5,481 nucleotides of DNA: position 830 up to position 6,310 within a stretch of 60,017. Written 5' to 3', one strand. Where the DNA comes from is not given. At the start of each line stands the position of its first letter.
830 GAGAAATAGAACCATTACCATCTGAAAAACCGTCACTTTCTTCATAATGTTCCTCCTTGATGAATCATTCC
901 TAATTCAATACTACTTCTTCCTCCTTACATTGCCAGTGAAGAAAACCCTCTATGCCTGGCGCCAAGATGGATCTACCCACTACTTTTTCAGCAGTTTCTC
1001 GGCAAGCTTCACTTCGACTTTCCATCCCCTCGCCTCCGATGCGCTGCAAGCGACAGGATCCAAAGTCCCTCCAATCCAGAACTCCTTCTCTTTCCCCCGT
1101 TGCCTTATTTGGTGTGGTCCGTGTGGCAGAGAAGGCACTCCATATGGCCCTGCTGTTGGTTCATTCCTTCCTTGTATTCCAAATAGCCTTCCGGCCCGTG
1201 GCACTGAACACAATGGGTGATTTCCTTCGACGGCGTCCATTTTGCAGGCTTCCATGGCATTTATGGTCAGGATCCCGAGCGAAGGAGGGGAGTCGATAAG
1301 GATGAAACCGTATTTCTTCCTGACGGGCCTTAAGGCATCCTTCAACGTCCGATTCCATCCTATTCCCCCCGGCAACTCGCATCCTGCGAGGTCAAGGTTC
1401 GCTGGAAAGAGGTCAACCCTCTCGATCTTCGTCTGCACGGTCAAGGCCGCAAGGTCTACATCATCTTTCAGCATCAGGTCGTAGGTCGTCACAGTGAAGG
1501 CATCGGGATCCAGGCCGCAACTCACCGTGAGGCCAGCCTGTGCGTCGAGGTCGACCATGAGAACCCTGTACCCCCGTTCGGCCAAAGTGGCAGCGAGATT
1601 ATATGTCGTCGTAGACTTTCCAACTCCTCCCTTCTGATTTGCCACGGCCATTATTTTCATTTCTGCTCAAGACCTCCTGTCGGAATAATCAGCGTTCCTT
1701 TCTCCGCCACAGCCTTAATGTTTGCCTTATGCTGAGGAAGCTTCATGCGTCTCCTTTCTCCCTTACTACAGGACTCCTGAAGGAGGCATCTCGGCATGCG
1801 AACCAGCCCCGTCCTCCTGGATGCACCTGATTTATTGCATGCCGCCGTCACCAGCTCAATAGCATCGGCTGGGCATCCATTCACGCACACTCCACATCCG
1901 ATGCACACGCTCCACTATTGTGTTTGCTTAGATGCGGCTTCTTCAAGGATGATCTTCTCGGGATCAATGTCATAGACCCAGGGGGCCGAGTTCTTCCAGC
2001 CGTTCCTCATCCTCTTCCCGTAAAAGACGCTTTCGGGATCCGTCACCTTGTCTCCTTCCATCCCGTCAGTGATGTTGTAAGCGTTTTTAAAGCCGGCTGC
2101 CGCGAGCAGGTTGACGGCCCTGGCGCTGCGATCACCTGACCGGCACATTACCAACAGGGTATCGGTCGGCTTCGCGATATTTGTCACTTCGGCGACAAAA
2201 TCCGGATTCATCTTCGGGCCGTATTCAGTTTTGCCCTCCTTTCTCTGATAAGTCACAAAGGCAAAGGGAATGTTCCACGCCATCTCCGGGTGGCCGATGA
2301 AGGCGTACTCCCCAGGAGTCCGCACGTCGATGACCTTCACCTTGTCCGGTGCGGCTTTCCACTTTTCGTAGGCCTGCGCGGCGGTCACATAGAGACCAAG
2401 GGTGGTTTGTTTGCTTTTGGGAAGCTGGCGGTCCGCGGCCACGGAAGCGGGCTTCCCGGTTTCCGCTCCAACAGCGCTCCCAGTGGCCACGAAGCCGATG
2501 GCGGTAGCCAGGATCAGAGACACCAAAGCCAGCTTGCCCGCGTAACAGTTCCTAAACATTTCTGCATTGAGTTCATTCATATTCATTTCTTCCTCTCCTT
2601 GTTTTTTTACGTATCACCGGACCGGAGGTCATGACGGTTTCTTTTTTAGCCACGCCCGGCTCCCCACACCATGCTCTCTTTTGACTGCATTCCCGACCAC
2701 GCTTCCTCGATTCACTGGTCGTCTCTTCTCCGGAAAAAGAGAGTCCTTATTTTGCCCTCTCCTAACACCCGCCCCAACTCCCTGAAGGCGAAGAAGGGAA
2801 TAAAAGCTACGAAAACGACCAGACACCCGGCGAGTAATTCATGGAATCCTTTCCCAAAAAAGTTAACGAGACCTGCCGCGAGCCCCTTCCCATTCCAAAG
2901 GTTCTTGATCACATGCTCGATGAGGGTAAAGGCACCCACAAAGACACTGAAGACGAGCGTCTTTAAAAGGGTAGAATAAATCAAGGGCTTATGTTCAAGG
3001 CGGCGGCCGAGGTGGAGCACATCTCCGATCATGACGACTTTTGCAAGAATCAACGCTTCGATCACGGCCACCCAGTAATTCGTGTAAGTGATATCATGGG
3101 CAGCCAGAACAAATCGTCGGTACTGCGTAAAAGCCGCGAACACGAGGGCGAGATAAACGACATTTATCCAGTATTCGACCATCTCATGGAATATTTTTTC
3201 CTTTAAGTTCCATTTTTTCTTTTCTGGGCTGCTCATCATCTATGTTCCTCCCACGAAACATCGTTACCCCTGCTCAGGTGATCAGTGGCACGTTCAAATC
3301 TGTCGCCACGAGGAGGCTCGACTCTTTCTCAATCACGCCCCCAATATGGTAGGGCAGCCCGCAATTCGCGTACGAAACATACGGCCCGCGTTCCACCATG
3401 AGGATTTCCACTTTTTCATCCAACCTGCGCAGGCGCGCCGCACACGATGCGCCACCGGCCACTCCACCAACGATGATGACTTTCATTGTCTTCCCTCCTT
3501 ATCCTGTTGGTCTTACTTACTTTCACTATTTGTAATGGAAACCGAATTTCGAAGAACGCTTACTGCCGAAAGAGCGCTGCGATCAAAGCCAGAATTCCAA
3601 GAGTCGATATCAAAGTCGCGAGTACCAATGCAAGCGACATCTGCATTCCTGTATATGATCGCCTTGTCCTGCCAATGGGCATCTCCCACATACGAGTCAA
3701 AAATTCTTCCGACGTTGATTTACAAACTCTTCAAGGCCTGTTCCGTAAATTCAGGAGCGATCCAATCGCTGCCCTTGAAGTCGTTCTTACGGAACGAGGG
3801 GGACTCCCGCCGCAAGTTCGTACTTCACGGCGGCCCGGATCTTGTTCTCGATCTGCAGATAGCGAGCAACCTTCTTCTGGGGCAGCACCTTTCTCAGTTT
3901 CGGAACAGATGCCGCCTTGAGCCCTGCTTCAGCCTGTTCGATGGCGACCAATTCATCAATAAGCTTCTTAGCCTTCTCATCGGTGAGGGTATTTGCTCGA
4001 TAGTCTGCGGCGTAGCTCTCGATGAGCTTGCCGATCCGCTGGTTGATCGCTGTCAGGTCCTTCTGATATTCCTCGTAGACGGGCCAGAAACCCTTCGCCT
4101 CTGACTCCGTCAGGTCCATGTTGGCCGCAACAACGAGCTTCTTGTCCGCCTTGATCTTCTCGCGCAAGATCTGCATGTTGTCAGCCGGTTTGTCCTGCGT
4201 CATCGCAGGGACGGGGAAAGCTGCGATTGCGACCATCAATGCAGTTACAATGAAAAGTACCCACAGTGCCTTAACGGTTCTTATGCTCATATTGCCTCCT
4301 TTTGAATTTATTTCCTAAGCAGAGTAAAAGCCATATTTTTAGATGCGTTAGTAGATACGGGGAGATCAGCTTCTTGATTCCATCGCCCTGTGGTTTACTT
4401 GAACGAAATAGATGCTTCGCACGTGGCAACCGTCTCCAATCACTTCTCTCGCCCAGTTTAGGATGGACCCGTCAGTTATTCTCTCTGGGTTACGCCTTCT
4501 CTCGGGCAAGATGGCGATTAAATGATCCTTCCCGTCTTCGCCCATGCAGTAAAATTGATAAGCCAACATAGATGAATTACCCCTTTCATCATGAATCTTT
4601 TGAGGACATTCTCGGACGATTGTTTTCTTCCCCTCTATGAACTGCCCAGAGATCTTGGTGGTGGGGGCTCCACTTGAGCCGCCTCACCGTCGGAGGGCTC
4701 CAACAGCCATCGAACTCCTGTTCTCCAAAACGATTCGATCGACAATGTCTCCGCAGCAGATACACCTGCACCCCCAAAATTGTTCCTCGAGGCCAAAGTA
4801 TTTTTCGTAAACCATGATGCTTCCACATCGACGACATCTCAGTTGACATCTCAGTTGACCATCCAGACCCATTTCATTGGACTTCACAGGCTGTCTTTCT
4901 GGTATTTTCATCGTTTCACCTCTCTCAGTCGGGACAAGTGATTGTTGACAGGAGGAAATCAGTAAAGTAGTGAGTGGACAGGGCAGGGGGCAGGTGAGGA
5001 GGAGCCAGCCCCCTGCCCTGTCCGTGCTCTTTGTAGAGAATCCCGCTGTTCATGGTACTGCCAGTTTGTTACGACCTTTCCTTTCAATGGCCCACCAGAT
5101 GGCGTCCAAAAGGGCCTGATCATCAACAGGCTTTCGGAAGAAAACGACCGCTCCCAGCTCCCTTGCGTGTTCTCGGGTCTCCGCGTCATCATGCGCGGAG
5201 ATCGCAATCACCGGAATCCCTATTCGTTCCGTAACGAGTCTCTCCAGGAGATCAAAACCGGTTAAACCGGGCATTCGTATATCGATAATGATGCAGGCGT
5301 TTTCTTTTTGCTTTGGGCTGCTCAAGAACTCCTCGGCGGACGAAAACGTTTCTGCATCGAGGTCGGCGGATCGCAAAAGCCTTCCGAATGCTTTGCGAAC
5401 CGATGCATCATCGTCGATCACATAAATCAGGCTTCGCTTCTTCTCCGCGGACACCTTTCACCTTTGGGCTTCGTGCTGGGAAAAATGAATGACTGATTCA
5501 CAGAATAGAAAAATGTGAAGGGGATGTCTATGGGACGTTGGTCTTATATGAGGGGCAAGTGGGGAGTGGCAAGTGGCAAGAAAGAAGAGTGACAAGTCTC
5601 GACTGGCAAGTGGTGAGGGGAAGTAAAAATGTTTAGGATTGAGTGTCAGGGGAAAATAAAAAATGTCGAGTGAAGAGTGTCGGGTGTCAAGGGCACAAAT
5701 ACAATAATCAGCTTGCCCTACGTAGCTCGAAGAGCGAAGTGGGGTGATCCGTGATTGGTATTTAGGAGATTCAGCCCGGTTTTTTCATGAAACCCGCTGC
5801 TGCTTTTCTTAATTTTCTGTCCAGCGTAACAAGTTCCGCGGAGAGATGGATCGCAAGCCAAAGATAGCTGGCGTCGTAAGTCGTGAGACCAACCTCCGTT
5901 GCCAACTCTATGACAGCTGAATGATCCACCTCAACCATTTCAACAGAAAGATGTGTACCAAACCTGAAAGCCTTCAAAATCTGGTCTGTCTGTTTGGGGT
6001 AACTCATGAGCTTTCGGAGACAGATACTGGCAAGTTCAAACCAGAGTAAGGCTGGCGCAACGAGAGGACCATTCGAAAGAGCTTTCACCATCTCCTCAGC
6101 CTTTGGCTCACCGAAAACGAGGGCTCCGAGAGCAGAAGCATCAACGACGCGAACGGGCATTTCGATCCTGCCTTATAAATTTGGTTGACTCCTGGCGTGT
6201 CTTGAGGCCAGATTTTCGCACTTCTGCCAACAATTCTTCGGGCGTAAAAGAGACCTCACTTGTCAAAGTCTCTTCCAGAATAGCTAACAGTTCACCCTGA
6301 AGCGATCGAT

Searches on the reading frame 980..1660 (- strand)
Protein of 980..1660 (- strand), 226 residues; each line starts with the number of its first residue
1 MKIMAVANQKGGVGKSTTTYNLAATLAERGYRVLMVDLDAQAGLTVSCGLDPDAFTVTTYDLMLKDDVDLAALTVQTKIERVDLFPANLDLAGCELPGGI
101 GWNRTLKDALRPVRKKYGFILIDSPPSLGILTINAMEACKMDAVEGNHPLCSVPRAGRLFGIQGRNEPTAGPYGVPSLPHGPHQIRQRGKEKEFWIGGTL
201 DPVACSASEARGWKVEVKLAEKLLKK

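Call 25: search_protein_families(library=ncbifam, proteins=[window:980-1660:-], max_evalue=0.001)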
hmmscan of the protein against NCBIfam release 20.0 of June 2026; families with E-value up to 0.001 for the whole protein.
window:980-1660:- (226 aa): 26 families (the best 25 are shown)
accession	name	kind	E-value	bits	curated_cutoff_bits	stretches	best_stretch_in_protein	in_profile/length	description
TIGR03453.1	partition_RepA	equivalog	1.7e-24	86.4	348.45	1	2-139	105-257/387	plasmid partitioning protein RepA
NF041546.1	ParA_partition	equivalog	3.1e-18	66.1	180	1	3-45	1-43/203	ParA family partition ATPase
NF010443.0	PRK13869.1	subfamily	1e-15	57.5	446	1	2-139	122-274/405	plasmid-partitioning protein RepA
TIGR01969.1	minD_arch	subfamily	6e-14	51.8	201.75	1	3-140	2-132/251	cell division ATPase MinD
TIGR01968.1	minD_bact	equivalog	5.7e-13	48.8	212.9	1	2-164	2-159/261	septum site-determining protein MinD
TIGR01007.1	eps_fam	subfamily_domain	4.1e-11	42.8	108.05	1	1-141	17-151/204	polysaccharide biosynthesis tyrosine autokinase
NF047398.1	AAA_KGGVGR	domain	3.1e-10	40.7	90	1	1-70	2-72/190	KGGVGR-motif variant AAA ATPase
NF010259.0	PRK13705.1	equivalog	5.6e-10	38.7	725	1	3-139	108-257/388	plasmid-partitioning protein SopA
NF041283.1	PrgP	equivalog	2.1e-09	37.1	400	1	3-138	4-145/297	ParA superfamily DNA segregation protein PrgP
TIGR03371.1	cellulose_yhjQ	equivalog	7.2e-09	35.5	157.85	1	1-54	1-54/246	cellulose biosynthesis protein BcsQ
TIGR03018.1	pepcterm_TyrKin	hypoth_equivalog_domain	5.7e-08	32.3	230.65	1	3-130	37-162/207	XrtA-associated tyrosine autokinase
NF009701.0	PRK13230.1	subfamily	3.1e-07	29.7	350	1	8-69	7-66/291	nitrogenase reductase-like protein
NF041136.1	MrpORP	equivalog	4.1e-07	29.6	450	1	4-40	8-44/365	iron-sulfur cluster carrier protein MrpORP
TIGR01281.1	DPOR_bchL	equivalog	1.3e-06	28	345.15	1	4-44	3-42/268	ferredoxin:protochlorophyllide reductase (ATP-dependent) iron-sulfur ATP-binding protein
NF008669.0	PRK11670.1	equivalog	1.8e-06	27.1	348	1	2-40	108-146/369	iron-sulfur cluster carrier protein ApbC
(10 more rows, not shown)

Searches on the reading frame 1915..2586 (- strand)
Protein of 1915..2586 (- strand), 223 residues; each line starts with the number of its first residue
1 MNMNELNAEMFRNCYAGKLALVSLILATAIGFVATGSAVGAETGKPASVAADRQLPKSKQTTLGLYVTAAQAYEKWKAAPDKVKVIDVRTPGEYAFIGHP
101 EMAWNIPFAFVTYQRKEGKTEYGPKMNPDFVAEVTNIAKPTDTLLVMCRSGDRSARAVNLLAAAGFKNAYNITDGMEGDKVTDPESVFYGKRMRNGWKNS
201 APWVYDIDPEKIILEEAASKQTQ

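Call 25: search_protein_families(library=ncbifam, proteins=[window:1915-2586:-], max_evalue=0.001)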
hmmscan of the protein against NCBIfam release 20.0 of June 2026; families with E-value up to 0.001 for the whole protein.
window:1915-2586:- (223 aa): 4 families
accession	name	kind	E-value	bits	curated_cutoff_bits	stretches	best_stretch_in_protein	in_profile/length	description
NF001195.0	PRK00162.1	equivalog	1.2e-05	25.6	102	0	140-188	57-105/108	thiosulfate sulfurtransferase GlpE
NF006444.0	PRK08762.1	equivalog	2.7e-05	23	449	1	82-177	29-105/387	molybdopterin-synthase adenylyltransferase MoeB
NF008750.0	PRK11784.1-2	equivalog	5.2e-05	22.5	241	0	79-168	12-115/346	tRNA 2-selenouridine(34) synthase MnmH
NF005902.0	PRK07878.1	equivalog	0.00015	20.8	647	0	73-176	294-378/392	adenylyltransferase/sulfurtransferase MoeZ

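Call 62: search_protein_families(library=pfam, proteins=[window:1915-2586:-], max_evalue=0.01)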
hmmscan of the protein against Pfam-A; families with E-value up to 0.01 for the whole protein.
window:1915-2586:- (223 aa): 1 family
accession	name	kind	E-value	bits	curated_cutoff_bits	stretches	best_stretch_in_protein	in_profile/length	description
PF00581.25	Rhodanese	-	3.5e-13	50.3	22.2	1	81-178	12-98/102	Rhodanese-like domain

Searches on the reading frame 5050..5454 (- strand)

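Call 25: search_protein_families(library=ncbifam, proteins=[window:5050-5454:-], max_evalue=0.001)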
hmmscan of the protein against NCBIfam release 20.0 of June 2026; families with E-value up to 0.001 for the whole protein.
window:5050-5454:- (134 aa): 77 families (the best 25 are shown)
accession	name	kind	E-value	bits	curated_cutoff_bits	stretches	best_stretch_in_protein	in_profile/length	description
NF006900.1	PRK09390.1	equivalog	1.3e-30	106.4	255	1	7-127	4-124/203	response regulator FixJ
TIGR01818.1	ntrC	equivalog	5.7e-20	71.5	558.6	1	10-123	1-114/463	nitrogen regulation protein NR(I)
NF008176.1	PRK10923.1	equivalog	3.9e-18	65.3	620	1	6-114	2-110/469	nitrogen regulation protein NR(I)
NF040749.1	tetrathio_RR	equivalog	2e-17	63.5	290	1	9-125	1-117/191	tetrathionate respiration response regulator TtrR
NF047793.1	ResRegPgtA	equivalog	1.3e-15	57.2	650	1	7-125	5-123/414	two-component system response regulator PgtA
NF011695.0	PRK15115.1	equivalog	4.5e-14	52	763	1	5-125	4-124/445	two-component system response regulator GlrR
NF045505.1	RR_RssB_Pseudo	equivalog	1.2e-12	47.6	700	1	8-118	6-116/394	two-component system response regulator RssB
NF007005.1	PRK09468.1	equivalog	8.4e-12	45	331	1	7-130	3-126/237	osmolarity response regulator transcription factor OmpR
NF053512.1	nitric_RR_NosR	exception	9.3e-12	44.7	400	1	11-126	2-118/422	response regulator c-di-GMP phosphodiesterase, NosR family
NF045991.1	RespRegCtrARhodob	equivalog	1.1e-11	45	350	1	10-125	3-118/224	response regulator transcription factor CtrA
NF041946.1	LuxO_transreg_Vib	equivalog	1.1e-11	44.2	800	1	13-119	2-108/463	quorum-sensing sigma-54 dependent transcriptional regulator LuxO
NF051870.1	NAssimRespRegNtrX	equivalog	2.2e-11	43.3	600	1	10-126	4-122/452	nitrogen assimilation response regulator NtrX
NF008296.0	PRK11083.1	equivalog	2.7e-11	43.3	273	1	7-115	3-110/228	two-component system response regulator CreB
NF007135.0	PRK09581.1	equivalog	4e-11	42.4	474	1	10-117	5-114/457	PleD family two-component system response regulator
NF007969.0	PRK10693.1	equivalog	5e-11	42.2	329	1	9-116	9-116/337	two-component system response regulator RssB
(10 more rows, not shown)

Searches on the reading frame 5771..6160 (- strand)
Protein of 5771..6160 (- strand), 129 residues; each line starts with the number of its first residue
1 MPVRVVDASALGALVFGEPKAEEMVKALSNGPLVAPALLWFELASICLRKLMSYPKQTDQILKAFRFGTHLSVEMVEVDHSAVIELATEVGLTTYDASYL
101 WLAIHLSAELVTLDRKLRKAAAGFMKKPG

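Call 25: search_protein_families(library=ncbifam, proteins=[window:5771-6160:-], max_evalue=0.001)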
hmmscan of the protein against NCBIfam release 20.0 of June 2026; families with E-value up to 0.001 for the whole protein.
window:5771-6160:- (129 aa): 0 families

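Call 62: search_protein_families(library=pfam, proteins=[window:5771-6160:-], max_evalue=0.01)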
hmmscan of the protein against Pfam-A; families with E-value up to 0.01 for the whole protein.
window:5771-6160:- (129 aa): 1 family
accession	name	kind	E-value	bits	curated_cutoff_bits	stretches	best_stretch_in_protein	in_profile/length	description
PF01850.27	PIN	-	7.7e-13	49.6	23.6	1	5-121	2-118/120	PIN domain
